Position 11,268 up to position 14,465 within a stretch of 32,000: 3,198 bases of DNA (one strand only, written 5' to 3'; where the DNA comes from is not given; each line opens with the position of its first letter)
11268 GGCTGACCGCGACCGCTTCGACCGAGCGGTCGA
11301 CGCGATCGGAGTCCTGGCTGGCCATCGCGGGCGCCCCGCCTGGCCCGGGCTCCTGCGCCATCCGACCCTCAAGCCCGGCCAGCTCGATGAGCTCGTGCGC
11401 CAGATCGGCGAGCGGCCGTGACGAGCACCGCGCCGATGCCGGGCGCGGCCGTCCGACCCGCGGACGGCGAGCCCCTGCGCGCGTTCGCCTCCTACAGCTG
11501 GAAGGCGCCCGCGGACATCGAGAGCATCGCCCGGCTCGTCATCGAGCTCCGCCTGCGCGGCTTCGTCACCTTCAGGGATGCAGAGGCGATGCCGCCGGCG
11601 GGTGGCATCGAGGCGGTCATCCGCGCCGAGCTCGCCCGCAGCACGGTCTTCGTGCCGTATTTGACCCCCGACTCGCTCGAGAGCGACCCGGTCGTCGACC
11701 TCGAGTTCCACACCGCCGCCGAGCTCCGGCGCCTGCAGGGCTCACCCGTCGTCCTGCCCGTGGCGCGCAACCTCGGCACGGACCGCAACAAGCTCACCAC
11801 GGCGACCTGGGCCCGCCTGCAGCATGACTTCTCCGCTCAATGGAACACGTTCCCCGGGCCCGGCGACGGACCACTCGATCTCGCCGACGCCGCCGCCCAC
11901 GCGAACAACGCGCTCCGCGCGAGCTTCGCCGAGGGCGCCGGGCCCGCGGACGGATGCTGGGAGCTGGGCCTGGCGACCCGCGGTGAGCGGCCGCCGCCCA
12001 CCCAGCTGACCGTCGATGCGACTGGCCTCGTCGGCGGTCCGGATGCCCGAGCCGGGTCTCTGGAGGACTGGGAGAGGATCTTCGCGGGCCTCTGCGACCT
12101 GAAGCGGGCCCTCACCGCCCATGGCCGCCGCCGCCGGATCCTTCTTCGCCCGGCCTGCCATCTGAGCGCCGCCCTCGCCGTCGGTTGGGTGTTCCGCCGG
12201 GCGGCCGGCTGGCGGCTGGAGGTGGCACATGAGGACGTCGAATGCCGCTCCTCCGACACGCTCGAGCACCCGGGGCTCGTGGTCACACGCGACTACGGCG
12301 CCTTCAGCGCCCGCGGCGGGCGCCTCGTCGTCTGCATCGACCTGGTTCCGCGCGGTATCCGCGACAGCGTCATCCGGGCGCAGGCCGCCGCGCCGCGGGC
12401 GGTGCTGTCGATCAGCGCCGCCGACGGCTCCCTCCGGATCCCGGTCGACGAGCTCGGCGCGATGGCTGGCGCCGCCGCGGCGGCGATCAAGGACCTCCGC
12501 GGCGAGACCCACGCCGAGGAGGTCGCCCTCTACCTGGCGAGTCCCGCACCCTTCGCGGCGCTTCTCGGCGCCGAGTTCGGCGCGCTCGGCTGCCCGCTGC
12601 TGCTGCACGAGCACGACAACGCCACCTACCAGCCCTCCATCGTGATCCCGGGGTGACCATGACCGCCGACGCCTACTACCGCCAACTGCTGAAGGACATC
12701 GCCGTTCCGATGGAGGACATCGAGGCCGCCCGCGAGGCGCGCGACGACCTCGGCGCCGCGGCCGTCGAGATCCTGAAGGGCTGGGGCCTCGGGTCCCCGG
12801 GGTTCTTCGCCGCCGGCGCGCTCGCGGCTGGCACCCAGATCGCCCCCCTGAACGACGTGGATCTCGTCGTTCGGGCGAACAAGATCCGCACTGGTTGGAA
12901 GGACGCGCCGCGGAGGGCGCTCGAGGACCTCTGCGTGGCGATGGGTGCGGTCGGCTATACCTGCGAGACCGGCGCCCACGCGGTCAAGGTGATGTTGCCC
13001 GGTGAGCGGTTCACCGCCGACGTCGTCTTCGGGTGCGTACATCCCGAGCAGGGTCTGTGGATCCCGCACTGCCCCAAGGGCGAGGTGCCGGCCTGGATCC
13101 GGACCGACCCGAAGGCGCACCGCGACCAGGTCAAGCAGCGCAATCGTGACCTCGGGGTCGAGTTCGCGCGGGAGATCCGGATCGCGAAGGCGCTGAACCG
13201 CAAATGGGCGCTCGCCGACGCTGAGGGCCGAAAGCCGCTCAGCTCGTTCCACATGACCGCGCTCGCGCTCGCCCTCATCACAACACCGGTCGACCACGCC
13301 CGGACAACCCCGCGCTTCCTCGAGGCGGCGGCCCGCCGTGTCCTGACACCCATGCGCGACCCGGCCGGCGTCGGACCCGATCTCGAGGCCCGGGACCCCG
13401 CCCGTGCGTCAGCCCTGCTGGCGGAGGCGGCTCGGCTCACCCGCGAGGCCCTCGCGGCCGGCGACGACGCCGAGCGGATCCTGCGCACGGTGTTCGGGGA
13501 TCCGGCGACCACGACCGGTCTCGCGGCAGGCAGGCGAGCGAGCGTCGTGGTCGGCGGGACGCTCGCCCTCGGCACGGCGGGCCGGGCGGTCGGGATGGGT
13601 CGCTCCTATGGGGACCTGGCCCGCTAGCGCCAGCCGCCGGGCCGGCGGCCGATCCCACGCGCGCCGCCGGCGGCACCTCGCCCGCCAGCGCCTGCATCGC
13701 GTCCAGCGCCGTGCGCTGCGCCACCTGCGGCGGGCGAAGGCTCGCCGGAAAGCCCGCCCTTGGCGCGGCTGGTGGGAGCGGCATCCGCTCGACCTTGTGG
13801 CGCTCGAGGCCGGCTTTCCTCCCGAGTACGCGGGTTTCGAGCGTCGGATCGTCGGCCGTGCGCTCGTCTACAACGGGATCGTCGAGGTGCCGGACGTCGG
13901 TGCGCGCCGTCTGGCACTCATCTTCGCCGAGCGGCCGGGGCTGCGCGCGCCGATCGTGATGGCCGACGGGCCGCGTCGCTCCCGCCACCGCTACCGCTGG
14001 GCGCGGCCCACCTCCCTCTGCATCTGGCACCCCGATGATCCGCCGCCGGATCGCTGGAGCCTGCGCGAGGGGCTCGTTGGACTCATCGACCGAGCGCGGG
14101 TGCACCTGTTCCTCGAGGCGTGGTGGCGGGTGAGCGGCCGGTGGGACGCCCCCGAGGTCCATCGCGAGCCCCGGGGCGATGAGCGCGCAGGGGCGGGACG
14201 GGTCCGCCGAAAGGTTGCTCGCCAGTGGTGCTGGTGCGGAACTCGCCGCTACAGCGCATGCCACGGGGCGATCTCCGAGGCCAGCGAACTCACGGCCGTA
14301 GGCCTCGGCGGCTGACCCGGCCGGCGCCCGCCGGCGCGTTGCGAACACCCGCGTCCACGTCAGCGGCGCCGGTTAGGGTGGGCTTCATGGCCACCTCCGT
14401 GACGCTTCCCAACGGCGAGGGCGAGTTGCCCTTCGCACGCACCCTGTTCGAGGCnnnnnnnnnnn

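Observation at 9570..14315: Six-gene, translationally coupled CBASS-like operon with an unrecognised composition: XRE - ImmA - PIN-like - TIR-SAVED - CD-NTase - E2/SEC-C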

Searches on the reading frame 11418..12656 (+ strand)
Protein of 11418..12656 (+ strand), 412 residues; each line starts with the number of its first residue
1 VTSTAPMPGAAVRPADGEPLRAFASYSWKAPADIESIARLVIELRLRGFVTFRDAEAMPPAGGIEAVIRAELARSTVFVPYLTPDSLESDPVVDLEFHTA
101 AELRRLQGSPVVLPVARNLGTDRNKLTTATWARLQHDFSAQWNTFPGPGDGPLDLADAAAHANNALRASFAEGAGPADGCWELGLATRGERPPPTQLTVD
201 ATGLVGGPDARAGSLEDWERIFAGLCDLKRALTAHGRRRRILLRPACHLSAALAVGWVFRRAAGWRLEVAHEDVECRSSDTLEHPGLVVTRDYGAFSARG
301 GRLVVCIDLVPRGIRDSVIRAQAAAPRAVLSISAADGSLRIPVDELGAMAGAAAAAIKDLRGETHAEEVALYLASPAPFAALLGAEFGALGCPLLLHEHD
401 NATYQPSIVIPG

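Call 3: search_protein_families(library=pfam, proteins=[window:11418-12656:+], max_evalue=0.1)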
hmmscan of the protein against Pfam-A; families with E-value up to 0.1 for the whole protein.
window:11418-12656:+ (412 aa): 2 families
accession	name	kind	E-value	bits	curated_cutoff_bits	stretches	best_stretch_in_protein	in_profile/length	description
PF18145.6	SAVED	-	1.3e-12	48.2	26.2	1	227-410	4-190/190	SMODS-associated and fused to various effectors sensor domain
PF13676.11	TIR_2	-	7.1e-08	33.4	28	1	23-139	2-115/122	TIR domain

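Call 4: search_protein_families(library=padloc, proteins=[window:11418-12656:+], max_evalue=0.1)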
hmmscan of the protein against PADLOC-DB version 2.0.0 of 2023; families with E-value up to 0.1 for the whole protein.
window:11418-12656:+ (412 aa): 18 families
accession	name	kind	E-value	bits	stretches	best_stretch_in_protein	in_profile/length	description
PDLC02012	SAVED5--SAVED_TIR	-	1.3e-33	114.7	1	17-407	10-387/404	-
PDLC00744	Effector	-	2.7e-13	47.7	1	192-410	264-493/495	Endonuclease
PDLC00748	Effector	-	5.6e-12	43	1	194-403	259-464/473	Endonuclease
PDLC00750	Effector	-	1.5e-11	41.8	1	196-408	252-461/465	Endonuclease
PDLC02006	SAVED3--SAVED_PDDEXK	-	8e-10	36.1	1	196-408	252-460/463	-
PDLC02007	SAVED3--SAVED_PDDEXK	-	1.1e-09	35.5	1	174-409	243-481/485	-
PDLC00728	Effector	-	7e-09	33.1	1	211-394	199-390/432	TIR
PDLC00741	Effector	-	3.1e-08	30.6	1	214-404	291-481/489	Endonuclease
PDLC02005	SAVED3--SAVED_PDDEXK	-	1.8e-06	24.8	1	216-411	288-482/483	-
PDLC02011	SAVED4--SAVED_TM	-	2e-05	22.3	1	363-406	224-266/278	-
PDLC00727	Effector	-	8.2e-05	19.2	1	301-409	462-575/590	TIR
PDLC02013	SAVED5--SAVED_TIR_JAB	-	0.0003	17.5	1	231-409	385-569/584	-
PDLC02004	SAVED3--SAVED_PDDEXK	-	0.00075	16.7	1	221-408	295-488/490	-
PDLC01159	CARF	-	0.0017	15.5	1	300-407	342-447/456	"CARF, 2 TMs, fused to lon-like S16 protease"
PDLC00752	Effector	-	0.0078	13.1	1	237-411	320-507/508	Endonuclease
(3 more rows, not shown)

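Call 5: search_protein_families(library=ncbifam, proteins=[window:11418-12656:+], max_evalue=0.1)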
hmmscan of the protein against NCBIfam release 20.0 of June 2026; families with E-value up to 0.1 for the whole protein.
window:11418-12656:+ (412 aa): 2 families
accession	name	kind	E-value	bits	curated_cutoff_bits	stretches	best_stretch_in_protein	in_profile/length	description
NF033611.0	SAVED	domain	1.6e-17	63.9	33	1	214-411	54-260/261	SAVED domain-containing protein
NF051438.1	CDNTAsocCap4MOROS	equivalog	0.0001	21.3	160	1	207-407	262-459/464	CD-NTase-associated endodeoxyribonuclease Cap4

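Call 59: search_solved_structures(query=window:11418-12656:+, max_evalue=1, show_alignments=1)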
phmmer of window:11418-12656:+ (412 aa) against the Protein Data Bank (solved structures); distinct sequences matched with E-value up to 1: 3.
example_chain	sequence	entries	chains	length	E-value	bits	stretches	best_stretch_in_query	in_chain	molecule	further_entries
6vm6_A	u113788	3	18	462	2.2e-07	33.9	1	205-407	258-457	SAVED domain-containing protein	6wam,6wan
6vm5_A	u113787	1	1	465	6.7e-07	32.3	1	200-408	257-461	SAVED domain-containing protein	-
9r8s_A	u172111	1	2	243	0.63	12.6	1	314-407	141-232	SMODS-associated and fused to various effectors domain-containing protein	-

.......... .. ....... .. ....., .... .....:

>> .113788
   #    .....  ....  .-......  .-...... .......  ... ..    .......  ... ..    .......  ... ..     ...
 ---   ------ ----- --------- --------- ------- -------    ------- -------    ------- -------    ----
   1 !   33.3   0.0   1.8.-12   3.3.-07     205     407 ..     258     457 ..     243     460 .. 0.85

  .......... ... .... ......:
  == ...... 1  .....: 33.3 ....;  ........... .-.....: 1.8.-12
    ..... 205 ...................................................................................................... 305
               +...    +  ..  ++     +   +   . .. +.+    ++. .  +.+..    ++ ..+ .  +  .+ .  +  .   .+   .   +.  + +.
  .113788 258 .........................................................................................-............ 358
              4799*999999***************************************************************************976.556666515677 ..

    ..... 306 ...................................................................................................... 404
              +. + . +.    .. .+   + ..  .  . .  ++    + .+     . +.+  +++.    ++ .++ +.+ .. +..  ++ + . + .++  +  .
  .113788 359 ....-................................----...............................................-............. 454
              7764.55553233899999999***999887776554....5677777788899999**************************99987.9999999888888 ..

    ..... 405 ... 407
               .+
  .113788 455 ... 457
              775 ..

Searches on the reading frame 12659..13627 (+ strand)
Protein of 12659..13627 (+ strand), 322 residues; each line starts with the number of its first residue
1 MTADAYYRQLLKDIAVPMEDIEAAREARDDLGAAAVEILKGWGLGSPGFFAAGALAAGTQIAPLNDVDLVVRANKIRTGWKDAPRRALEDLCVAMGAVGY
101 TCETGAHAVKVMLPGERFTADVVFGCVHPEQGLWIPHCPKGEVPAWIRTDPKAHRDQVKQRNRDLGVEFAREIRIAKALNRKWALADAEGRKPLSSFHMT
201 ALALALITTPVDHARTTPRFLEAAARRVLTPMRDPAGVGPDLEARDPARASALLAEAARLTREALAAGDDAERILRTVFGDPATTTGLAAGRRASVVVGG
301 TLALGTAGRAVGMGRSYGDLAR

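Call 3: search_protein_families(library=pfam, proteins=[window:12659-13627:+], max_evalue=0.1)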
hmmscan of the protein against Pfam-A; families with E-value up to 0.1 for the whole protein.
window:12659-13627:+ (322 aa): 1 family
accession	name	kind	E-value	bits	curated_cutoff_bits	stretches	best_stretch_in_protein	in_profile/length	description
PF18144.7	SMODS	-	0.00059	20.5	26.5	1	1-162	1-164/164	Second Messenger Oligonucleotide or Dinucleotide Synthetase domain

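Call 4: search_protein_families(library=padloc, proteins=[window:12659-13627:+], max_evalue=0.1)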
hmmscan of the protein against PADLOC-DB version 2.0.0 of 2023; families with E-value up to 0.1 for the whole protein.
window:12659-13627:+ (322 aa): 19 families
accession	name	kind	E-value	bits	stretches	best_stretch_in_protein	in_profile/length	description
PDLC00823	Cyclase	-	1.9e-25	88.1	1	50-281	47-279/285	oligonucleotide-cyclase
PDLC00779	Cyclase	-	1.6e-20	71.7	2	116-246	134-254/345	oligonucleotide-cyclase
PDLC00777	Cyclase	-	5.5e-20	70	1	6-319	7-336/341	oligonucleotide-cyclase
PDLC00809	Cyclase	-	2.5e-18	64.7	1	50-270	46-274/295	oligonucleotide-cyclase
PDLC00818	Cyclase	-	2.3e-17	61.5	1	7-281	7-290/322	oligonucleotide-cyclase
PDLC00776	Cyclase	-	3.6e-10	37.7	1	38-268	36-263/287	oligonucleotide-cyclase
PDLC00773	Cyclase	-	5.1e-09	34.2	1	65-194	72-191/334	oligonucleotide-cyclase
PDLC00802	Cyclase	-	9.7e-08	29.6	1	145-260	184-297/332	oligonucleotide-cyclase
PDLC00790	Cyclase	-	0.0001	19.8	1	53-237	81-260/310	oligonucleotide-cyclase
PDLC00803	Cyclase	-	0.00053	17.7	1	1-164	1-155/253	oligonucleotide-cyclase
PDLC00769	Cyclase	-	0.00076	17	1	132-182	129-178/261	oligonucleotide-cyclase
PDLC00805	Cyclase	-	0.0027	15.2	1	118-236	144-258/314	oligonucleotide-cyclase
PDLC00822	Cyclase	-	0.0052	14.1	0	131-181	182-229/375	oligonucleotide-cyclase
PDLC00788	Cyclase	-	0.0056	14.2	0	146-187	172-213/297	oligonucleotide-cyclase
PDLC00820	Cyclase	-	0.0073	13.6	1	9-182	9-182/324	oligonucleotide-cyclase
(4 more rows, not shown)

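Call 5: search_protein_families(library=ncbifam, proteins=[window:12659-13627:+], max_evalue=0.1)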
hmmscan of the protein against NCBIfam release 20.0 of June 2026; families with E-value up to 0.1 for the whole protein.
window:12659-13627:+ (322 aa): 2 families
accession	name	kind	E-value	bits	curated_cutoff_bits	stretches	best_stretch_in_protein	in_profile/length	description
NF041117.1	CBASS_cyclase_b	equivalog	2.8e-21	76.4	200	1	50-271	39-261/275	CBASS oligonucleotide cyclase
NF041116.1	CBASS_cyclase_a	equivalog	0.00033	19.9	200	1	50-203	49-207/317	CBASS oligonucleotide cyclase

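Call 58: search_solved_structures(query=window:12659-13627:+, max_evalue=1)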
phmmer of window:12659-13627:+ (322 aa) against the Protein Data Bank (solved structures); distinct sequences matched with E-value up to 1: 6.
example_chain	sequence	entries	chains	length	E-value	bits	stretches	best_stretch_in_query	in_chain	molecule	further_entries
9ntn_G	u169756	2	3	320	5.7e-06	29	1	43-243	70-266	CdnD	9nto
6p8u_A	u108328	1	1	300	1.1e-05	28.1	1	144-264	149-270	Nucleotidyltransferase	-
6p82_A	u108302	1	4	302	1.1e-05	28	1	144-264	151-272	Nucleotidyltransferase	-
6p8j_C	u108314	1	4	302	3.5e-05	26.4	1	144-264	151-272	Nucleotidyltransferase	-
6p80_A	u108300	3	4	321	0.0093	18.4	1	50-223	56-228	E. coli MS115-1 NucC | E. coli MS115-1 CdnC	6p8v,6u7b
9u91_A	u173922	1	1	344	0.15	14.5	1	123-158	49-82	Epidermal growth factor receptor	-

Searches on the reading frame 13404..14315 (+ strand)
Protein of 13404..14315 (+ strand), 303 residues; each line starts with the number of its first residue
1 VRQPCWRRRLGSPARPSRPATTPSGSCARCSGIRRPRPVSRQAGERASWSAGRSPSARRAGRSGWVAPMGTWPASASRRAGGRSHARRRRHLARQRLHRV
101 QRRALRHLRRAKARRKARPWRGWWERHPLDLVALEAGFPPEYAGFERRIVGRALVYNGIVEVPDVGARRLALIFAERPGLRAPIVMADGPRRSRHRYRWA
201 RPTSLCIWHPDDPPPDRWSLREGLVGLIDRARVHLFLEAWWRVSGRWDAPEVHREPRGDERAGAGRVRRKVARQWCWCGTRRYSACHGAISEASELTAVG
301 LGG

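Call 3: search_protein_families(library=pfam, proteins=[window:13404-14315:+], max_evalue=0.1)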
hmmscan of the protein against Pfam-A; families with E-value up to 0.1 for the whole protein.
window:13404-14315:+ (303 aa): 0 families

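Call 4: search_protein_families(library=padloc, proteins=[window:13404-14315:+], max_evalue=0.1)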
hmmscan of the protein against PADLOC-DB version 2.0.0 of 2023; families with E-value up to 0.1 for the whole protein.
window:13404-14315:+ (303 aa): 4 families
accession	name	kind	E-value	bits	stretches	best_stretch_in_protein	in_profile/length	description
PDLC00867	E2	-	6.3e-20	69.5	1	159-254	51-142/145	E2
PDLC00869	E2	-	4.3e-14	50.7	1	183-246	78-138/158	E2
PDLC00874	E2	-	5.9e-13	46.9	1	183-245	40-100/121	E2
PDLC00864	E2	-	0.014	13.4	1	186-258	75-145/153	E2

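Call 5: search_protein_families(library=ncbifam, proteins=[window:13404-14315:+], max_evalue=0.1)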
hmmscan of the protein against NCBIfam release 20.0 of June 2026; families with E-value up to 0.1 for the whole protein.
window:13404-14315:+ (303 aa): 0 families
